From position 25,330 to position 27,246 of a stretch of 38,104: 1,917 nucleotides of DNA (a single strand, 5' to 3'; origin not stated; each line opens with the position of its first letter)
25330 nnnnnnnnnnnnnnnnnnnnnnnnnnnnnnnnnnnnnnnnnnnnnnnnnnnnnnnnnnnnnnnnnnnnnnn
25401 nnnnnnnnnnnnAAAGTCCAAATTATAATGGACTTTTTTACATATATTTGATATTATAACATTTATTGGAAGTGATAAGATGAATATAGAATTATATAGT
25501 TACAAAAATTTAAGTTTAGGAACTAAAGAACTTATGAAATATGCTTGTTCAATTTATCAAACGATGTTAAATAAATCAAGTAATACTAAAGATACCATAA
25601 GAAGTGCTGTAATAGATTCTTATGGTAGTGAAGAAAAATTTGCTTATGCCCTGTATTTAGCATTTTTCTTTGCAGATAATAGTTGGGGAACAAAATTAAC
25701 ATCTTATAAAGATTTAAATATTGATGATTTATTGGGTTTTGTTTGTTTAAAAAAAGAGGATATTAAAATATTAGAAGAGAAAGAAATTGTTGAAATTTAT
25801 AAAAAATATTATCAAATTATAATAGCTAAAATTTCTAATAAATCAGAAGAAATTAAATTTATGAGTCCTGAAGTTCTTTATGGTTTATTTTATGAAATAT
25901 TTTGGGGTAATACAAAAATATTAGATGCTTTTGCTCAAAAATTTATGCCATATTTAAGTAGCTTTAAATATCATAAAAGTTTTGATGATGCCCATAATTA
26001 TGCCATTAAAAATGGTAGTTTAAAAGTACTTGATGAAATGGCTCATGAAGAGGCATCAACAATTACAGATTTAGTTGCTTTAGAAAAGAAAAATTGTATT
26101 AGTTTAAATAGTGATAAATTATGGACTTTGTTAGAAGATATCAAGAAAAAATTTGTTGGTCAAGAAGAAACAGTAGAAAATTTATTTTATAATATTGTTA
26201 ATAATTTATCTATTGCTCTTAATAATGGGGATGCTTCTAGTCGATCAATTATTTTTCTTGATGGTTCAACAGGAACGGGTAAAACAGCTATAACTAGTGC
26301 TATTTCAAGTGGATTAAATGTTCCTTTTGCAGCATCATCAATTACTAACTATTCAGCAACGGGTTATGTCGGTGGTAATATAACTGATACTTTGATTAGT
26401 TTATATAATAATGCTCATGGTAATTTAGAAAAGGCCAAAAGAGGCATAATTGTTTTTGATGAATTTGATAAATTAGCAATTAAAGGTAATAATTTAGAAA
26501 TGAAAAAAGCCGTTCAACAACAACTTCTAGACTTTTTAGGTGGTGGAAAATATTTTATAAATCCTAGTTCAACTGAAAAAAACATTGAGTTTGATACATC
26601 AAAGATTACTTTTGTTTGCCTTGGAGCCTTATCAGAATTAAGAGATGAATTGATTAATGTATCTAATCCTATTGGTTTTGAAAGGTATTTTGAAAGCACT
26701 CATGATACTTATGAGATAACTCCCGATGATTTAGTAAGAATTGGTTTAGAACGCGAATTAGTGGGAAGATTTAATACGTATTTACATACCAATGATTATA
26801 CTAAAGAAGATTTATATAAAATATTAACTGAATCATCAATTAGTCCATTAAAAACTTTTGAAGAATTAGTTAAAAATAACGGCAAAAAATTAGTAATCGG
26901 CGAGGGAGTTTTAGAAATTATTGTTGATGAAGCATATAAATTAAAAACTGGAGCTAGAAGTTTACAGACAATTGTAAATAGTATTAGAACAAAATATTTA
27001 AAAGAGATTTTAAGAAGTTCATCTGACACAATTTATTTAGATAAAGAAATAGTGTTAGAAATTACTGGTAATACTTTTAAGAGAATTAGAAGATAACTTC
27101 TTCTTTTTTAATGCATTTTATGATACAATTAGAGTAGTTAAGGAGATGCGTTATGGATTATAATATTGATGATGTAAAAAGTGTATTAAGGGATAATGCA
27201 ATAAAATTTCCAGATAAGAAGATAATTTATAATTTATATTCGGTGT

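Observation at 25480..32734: Candidate undescribed multi-gene system: ClpX-like unfoldase, four orphan helical proteins, HD hydrolase and PII-like protein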

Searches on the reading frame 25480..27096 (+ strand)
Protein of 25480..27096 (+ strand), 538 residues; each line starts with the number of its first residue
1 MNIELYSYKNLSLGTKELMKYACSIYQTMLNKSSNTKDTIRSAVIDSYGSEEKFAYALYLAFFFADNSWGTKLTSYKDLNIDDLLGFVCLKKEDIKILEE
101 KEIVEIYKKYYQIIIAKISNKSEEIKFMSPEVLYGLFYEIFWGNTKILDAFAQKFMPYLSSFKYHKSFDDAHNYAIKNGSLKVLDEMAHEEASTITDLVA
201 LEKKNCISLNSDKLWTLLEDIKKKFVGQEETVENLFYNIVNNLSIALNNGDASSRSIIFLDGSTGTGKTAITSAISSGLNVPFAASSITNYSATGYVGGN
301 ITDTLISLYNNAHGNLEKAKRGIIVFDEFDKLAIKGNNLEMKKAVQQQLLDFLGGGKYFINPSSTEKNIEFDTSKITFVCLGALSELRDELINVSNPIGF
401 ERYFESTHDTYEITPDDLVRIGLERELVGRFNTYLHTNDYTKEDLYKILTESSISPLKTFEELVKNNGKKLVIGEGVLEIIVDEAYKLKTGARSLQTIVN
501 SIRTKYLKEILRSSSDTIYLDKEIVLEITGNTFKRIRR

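Call 3: search_protein_families(library=pfam, proteins=[window:25480-27096:+], max_evalue=0.1)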
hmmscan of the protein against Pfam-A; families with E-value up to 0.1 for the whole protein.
window:25480-27096:+ (538 aa): 11 families
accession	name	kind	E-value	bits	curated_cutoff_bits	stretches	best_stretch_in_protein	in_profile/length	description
PF00004.35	AAA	-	4.2e-09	37.4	21.2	1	260-359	3-98/131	ATPase family associated with various cellular activities (AAA)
PF07724.20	AAA_2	-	7.3e-09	36.3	27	1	258-432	6-164/166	AAA domain (Cdc48 subfamily)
PF10431.15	ClpB_D2-small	-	7.8e-05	23.1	21.9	1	442-512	3-70/81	C-terminal, D2-small domain, of ClpB protein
PF13401.12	AAA_22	-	0.0011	19.7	27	0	254-335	4-97/130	AAA domain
PF00493.29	MCM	-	0.002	17.7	23.3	1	215-350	16-150/224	MCM P-loop domain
PF00158.32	Sigma54_activat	-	0.0029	17.7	20.2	1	252-354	19-126/168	Sigma-54 interaction domain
PF02367.23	TsaE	-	0.0049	17.3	26.6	1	253-289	19-55/128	Threonylcarbamoyl adenosine biosynthesis protein TsaE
PF06068.19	TIP49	-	0.011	15.4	23.8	1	221-286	22-83/347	TIP49 P-loop domain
PF13245.12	AAA_19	-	0.028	15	25.1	0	252-304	8-60/134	AAA domain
PF04851.21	ResIII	-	0.037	14.4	22.5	0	234-276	14-44/164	Type III restriction enzyme, res subunit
PF06309.17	Torsin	-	0.059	13.9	27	0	212-279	14-77/127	Torsin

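Call 4: search_protein_families(library=padloc, proteins=[window:25480-27096:+], max_evalue=0.1)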
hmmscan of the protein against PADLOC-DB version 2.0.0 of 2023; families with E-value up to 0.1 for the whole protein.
window:25480-27096:+ (538 aa): 6 families
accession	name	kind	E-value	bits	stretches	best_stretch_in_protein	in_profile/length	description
PDLC04232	IetA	-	1.9e-05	22.3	1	252-333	113-187/330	-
PDLC04231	IetA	-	2.3e-05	22.4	1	253-334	115-189/262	-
PDLC00914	TRIP13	-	0.00026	18.5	1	254-335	70-158/302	TRIP13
PDLC02196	IetA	-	0.0019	15.7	1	246-288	113-155/374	-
PDLC04140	mad8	-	0.0022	15.6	1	251-464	23-150/314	mads_8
PDLC00311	PtuA1|PtuA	-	0.024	11.7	0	262-311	30-76/455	AAA ATPase domain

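Call 5: search_protein_families(library=ncbifam, proteins=[window:25480-27096:+], max_evalue=0.1)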
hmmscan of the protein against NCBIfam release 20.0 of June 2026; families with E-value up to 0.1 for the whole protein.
window:25480-27096:+ (538 aa): 17 families
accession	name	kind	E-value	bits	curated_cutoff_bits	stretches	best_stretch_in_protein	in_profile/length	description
NF003745.1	PRK05342.1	equivalog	2.6e-48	164.9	359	1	211-527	59-401/418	ATP-dependent Clp protease ATP-binding subunit ClpX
TIGR00382.1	clpX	equivalog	2e-42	145.6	370.75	1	176-527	32-407/414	ATP-dependent protease ATP-binding subunit ClpX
TIGR00390.1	hslU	equivalog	2.4e-14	53.1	362.45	2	425-527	318-425/441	ATP-dependent protease ATPase subunit HslU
TIGR02639.1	ClpA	equivalog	9.1e-10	37.4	993.15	2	193-291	427-523/734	ATP-dependent Clp protease ATP-binding subunit ClpA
TIGR03346.1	chaperone_ClpB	equivalog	1.5e-07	30.2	1232.1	1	192-277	534-617/853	ATP-dependent chaperone ClpB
TIGR02928.1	TIGR02928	subfamily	0.0003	19.8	181.3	1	223-305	15-88/366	orc1/cdc6 family replication initiation protein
TIGR03345.1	VI_ClpV1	equivalog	0.0014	17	884.95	0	212-276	555-617/852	type VI secretion system ATPase TssH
NF008118.0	PRK10865.1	equivalog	0.003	15.5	1417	1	207-276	552-619/857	ATP-dependent chaperone ClpB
NF041946.1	LuxO_transreg_Vib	equivalog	0.0034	16.2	800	1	221-380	131-273/463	quorum-sensing sigma-54 dependent transcriptional regulator LuxO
NF001625.0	PRK00411.1-3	equivalog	0.0072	15.1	501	1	238-305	45-107/415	ORC1-type DNA replication protein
TIGR04291.1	arsen_driv_ArsA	equivalog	0.0088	14.8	650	1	169-280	239-345/565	arsenical pump-driving ATPase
NF000868.0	PRK00080.1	equivalog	0.013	14.4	282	0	223-287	25-83/330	Holliday junction branch migration DNA helicase RuvB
TIGR01243.1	CDC48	subfamily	0.015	13.6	802.65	1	258-356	215-309/733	CDC48 family AAA ATPase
NF033606.1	heat_AAA_ClpK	exception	0.015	13.1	1900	0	196-277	586-665/949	heat shock survival AAA family ATPase ClpK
NF003229.0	PRK04195.1-5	equivalog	0.018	13.7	280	1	247-336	36-119/413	replication factor C large subunit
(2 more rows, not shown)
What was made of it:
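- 25480..27096 (+): ClpX paralogue (538 aa). It has a complete ClpX-type AAA+ module after a novel ~200-aa N-terminal domain. It is not part of the A-D operon. NCBIfam ClpX scores 165 bits, well below the equivalog cutoff of 359 (call 5).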

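Call 10: search_protein_families(library=phrogs, proteins=[window:25480-27096:+], max_evalue=0.01)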
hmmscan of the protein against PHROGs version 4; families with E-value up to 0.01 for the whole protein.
window:25480-27096:+ (538 aa): 9 families
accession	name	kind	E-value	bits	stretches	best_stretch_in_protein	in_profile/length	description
phrog_4339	-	unknown function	2.4e-34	120.4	2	312-510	348-511/552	-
phrog_5534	-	unknown function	1.7e-10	41.6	2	248-355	20-126/273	-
phrog_4871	-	other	4.1e-10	39.7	1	201-279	444-520/764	ATP-dependent protease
phrog_3757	-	unknown function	5.2e-06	27.1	1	229-335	98-199/367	-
phrog_10401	-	other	6.4e-05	22.8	1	214-335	448-533/667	ATPase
phrog_168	-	DNA, RNA and nucleotide metabolism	0.00029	21.6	1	257-345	44-124/314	clamp loader of DNA polymerase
phrog_10371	-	DNA, RNA and nucleotide metabolism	0.00087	18.6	1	232-351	302-420/683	DNA helicase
phrog_5846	-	DNA, RNA and nucleotide metabolism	0.0036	17.6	0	224-333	17-107/380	clamp loader of DNA polymerase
phrog_249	-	moron, auxiliary metabolic gene and host takeover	0.0079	16.6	0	255-297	127-170/380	porphyrin biosynthesis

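Call 16: find_homologous_proteins(query=window:25480-27096:+, max_evalue=1e-10)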
Query window:25480-27096:+ (538 aa): 684 proteins with E <= 1e-10 among 8000 candidates; the best 120 are listed.
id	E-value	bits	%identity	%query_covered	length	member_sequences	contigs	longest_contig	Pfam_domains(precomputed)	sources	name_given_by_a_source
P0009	0.0e+0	1173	100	100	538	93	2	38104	PF07724.21,PF00004.36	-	-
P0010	0.0e+0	1100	94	100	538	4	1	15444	PF07724.21,PF00004.36,PF10431.16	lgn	-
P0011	8.0e-269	911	78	100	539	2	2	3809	PF07724.21,PF00004.36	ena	-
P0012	2.1e-260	883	76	99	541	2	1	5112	PF07724.21,PF00493.30,PF00004.36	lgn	-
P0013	2.7e-250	850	95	76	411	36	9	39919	PF07724.21,PF00004.36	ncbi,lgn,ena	-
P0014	2.2e-187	642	73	76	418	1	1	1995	PF07724.21,PF00004.36,PF10431.16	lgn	-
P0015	3.7e-131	457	47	99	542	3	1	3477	PF07724.21,PF00004.36,PF10431.16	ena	-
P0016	4.6e-131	457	47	99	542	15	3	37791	PF07724.21,PF00004.36,PF10431.16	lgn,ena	-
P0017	7.5e-131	456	47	99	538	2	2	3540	PF07724.21,PF00004.36,PF10431.16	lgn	-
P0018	1.2e-130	455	45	99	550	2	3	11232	PF07724.21,PF00004.36,PF10431.16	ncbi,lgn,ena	-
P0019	1.9e-130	454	46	99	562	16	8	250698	PF07724.21,PF00004.36,PF13401.13,PF10431.16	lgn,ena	-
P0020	1.3e-129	452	46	99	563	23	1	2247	PF07724.21,PF00004.36,PF10431.16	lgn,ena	-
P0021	2.9e-129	451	45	99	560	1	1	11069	PF07724.21,PF00004.36,PF10431.16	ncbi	-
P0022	6.2e-129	449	48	91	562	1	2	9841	PF07724.21,PF00004.36,PF10431.16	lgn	-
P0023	3.0e-128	447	46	99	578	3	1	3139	PF07724.21,PF00004.36,PF13401.13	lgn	-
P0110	6.8e-121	423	43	99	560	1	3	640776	PF07724.21,PF00004.36,PF10431.16,PF13191.13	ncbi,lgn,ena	-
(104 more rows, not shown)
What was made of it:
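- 25480..27096 (+): The family has at least 684 members of about 560 aa (call 16).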

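Call 17: find_encoding_contigs(protein=P0013, flank=10000, max_places=4)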
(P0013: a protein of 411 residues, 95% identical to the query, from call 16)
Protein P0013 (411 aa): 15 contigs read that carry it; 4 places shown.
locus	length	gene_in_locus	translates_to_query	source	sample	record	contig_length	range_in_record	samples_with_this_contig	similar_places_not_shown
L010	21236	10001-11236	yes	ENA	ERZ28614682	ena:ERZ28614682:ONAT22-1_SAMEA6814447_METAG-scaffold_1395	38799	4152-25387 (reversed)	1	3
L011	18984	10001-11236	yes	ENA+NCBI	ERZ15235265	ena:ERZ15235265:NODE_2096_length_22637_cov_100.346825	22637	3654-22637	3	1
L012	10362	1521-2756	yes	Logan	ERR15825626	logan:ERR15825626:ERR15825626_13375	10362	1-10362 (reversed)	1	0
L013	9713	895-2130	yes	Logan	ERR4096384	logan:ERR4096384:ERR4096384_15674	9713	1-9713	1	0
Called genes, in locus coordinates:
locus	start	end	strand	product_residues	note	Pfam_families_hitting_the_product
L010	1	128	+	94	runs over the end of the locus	-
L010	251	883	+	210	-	PF12706:Lactamase_B_2, PF13483:Lactamase_B_3, PF00753:Lactamase_B (faint)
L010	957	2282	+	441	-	PF05496:RuvB_N, PF20720:nSTAND3 (weak), PF00004:AAA, PF07728:AAA_5 (faint), PF13173:AAA_14 (weak), PF16193:AAA_assoc_2, PF12002:MgsA_C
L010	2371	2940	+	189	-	PF04545:Sigma70_r4 (faint), PF12844:HTH_19, PF13384:HTH_23 (faint), PF13443:HTH_26, PF13560:HTH_31, PF01381:HTH_3, PF07022:Phage_CI_repr (weak)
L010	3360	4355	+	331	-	PF04237:YjbR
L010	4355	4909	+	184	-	PF01612:DNA_pol_A_exo1 (faint), PF00929:RNase_T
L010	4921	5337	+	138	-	PF09391:DUF2000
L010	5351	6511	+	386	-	-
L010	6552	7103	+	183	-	-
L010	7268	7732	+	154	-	PF13420:Acetyltransf_4 (weak), PF13673:Acetyltransf_10, PF00583:Acetyltransf_1, PF13508:Acetyltransf_7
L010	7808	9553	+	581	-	PF01841:Transglut_core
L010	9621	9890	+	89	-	-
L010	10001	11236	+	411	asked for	PF00004:AAA, PF07724:AAA_2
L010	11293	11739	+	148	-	-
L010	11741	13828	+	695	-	-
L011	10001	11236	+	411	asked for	PF00004:AAA, PF07724:AAA_2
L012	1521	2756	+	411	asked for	PF00004:AAA, PF07724:AAA_2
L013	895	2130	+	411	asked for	PF00004:AAA, PF07724:AAA_2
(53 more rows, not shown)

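Call 18: find_encoding_contigs(protein=P0016, flank=8000, max_places=2)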
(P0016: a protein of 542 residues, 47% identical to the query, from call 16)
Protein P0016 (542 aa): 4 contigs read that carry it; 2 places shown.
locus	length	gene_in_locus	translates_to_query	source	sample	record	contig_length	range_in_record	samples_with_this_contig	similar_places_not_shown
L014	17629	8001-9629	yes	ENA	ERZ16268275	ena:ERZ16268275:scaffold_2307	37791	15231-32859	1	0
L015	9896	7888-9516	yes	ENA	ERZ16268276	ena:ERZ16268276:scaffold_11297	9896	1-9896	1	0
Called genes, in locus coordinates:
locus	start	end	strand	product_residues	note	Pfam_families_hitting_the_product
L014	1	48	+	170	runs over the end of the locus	PF13560:HTH_31 (weak), PF01381:HTH_3, PF12844:HTH_19 (weak), PF13443:HTH_26 (faint), PF20040:DUF6442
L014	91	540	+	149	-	PF12844:HTH_19 (weak), PF01381:HTH_3, PF07022:Phage_CI_repr (weak), PF13560:HTH_31 (weak)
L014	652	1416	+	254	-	PF02463:SMC_N (faint), PF00005:ABC_tran, PF13304:AAA_21 (faint)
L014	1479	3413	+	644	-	PF02687:FtsX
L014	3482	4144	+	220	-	PF00072:Response_reg, PF00486:Trans_reg_C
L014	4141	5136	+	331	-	PF00512:HisKA (faint), PF02518:HATPase_c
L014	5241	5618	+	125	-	PF00392:GntR, PF02082:Rrf2 (faint)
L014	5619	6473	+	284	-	PF00005:ABC_tran, PF13304:AAA_21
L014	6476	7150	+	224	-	PF13346:ABC2_membrane_5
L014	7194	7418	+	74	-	-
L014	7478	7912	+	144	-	PF09537:DUF2383 (faint)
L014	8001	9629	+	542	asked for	PF07724:AAA_2, PF00004:AAA, PF10431:ClpB_D2-small (weak)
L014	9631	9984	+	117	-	-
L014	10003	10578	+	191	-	PF13302:Acetyltransf_3, PF13420:Acetyltransf_4, PF13523:Acetyltransf_8, PF00583:Acetyltransf_1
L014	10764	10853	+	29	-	-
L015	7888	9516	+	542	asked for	PF07724:AAA_2, PF00004:AAA, PF10431:ClpB_D2-small (weak)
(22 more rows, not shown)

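Call 19: find_encoding_contigs(protein=P0110, flank=8000, max_places=2)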
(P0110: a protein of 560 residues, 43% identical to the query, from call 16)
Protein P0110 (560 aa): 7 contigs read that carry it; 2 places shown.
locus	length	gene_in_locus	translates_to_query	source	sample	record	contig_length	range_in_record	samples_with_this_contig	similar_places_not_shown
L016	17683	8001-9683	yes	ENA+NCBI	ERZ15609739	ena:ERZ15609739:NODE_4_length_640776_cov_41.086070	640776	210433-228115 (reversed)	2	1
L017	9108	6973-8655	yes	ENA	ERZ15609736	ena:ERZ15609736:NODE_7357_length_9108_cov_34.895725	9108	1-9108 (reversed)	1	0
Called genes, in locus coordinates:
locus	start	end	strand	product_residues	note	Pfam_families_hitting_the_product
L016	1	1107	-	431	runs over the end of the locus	-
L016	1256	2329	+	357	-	PF00149:Metallophos, PF12850:Metallophos_2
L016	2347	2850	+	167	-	PF00583:Acetyltransf_1, PF13673:Acetyltransf_10, PF13508:Acetyltransf_7, PF08445:FR47 (weak)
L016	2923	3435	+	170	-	PF00702:Hydrolase (faint)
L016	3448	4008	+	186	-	-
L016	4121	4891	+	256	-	PF02661:Fic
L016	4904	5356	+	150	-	PF04434:SWIM (weak)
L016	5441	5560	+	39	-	-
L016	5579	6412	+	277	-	PF04055:Radical_SAM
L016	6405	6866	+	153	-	PF18931:DUF5680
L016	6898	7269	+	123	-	PF02498:Bro-N (weak)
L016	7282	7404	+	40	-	-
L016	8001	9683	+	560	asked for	PF13191:AAA_16 (faint), PF00004:AAA, PF07724:AAA_2, PF10431:ClpB_D2-small (weak)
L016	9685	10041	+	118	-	-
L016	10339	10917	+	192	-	PF14270:DUF4358 (weak)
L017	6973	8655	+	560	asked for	PF13191:AAA_16 (faint), PF00004:AAA, PF07724:AAA_2, PF10431:ClpB_D2-small (weak)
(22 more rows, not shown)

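Call 20: find_encoding_contigs(protein=P0019, flank=8000, max_places=2)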
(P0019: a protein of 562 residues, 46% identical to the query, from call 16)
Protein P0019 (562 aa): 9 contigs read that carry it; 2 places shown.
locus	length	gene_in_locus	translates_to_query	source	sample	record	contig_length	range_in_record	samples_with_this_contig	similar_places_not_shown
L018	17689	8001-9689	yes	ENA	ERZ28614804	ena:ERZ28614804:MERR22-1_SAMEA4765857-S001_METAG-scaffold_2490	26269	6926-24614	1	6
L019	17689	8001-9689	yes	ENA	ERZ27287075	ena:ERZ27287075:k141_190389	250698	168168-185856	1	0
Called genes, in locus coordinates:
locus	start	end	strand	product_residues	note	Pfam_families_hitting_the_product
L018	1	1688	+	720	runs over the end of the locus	PF09371:Tex_N, PF22706:Tex_central_region, PF16921:Tex_YqgF, PF14635:HHH_7, PF12836:HHH_3, PF17674:HHH_9, PF00575:S1, PF23459:S1_RRP5, +1 more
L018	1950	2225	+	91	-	-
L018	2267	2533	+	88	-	-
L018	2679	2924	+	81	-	-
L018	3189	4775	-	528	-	PF00239:Resolvase, PF07508:Recombinase, PF13408:Zn_ribbon_recom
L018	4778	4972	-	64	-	-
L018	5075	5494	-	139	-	-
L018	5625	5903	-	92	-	PF13730:HTH_36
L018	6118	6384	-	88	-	-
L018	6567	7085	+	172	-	PF13560:HTH_31, PF01381:HTH_3, PF12844:HTH_19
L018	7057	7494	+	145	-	-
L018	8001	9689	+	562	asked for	PF13401:AAA_22 (faint), PF00004:AAA, PF07724:AAA_2, PF10431:ClpB_D2-small (weak)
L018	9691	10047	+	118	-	-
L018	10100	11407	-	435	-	PF01076:Mob_Pre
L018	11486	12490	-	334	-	-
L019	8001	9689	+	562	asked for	PF13401:AAA_22 (faint), PF00004:AAA, PF07724:AAA_2, PF10431:ClpB_D2-small (weak)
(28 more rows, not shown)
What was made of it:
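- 25480..27096 (+): Elsewhere it is followed at 1 nt by a ~118-aa partner rather than by A-D (calls 18-20).
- Closest known: ClpX. Different: It belongs to a separate ~560-aa paralogue family that is usually paired with a ~118-aa gene and is sometimes on mobilisable elements (calls 16, 18-20).
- The ATPase belongs to a family that is sometimes carried on mobilisable elements (call 20) and has a PHROG relative (call 10).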

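Call 36: find_encoding_contigs(protein=P0012, flank=10000, max_places=3)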
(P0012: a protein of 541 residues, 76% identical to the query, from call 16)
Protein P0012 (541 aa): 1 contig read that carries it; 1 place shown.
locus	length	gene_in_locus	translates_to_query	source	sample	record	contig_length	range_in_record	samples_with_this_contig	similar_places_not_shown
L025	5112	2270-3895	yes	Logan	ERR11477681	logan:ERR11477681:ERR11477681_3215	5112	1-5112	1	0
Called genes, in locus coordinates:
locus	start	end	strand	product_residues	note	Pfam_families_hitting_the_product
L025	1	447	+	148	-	?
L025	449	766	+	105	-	-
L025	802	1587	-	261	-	-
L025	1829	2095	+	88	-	-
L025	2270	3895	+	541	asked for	PF00493:MCM (weak), PF00004:AAA, PF07724:AAA_2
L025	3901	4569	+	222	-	PF01966:HD (faint)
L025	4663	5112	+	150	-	?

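Call 37: find_encoding_contigs(protein=P0011, flank=10000, max_places=3)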
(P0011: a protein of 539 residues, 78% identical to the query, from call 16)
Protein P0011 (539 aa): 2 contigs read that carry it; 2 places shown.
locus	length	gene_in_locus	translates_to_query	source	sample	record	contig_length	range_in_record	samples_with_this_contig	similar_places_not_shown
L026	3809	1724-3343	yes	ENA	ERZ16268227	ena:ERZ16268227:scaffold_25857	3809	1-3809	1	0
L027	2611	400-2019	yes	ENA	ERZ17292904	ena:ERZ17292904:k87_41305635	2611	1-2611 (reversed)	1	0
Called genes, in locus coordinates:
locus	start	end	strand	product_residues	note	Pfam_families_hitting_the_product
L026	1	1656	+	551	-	?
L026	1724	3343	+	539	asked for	PF07724:AAA_2, PF00004:AAA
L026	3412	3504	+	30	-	-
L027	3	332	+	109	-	?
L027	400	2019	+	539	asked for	PF07724:AAA_2, PF00004:AAA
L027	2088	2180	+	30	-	-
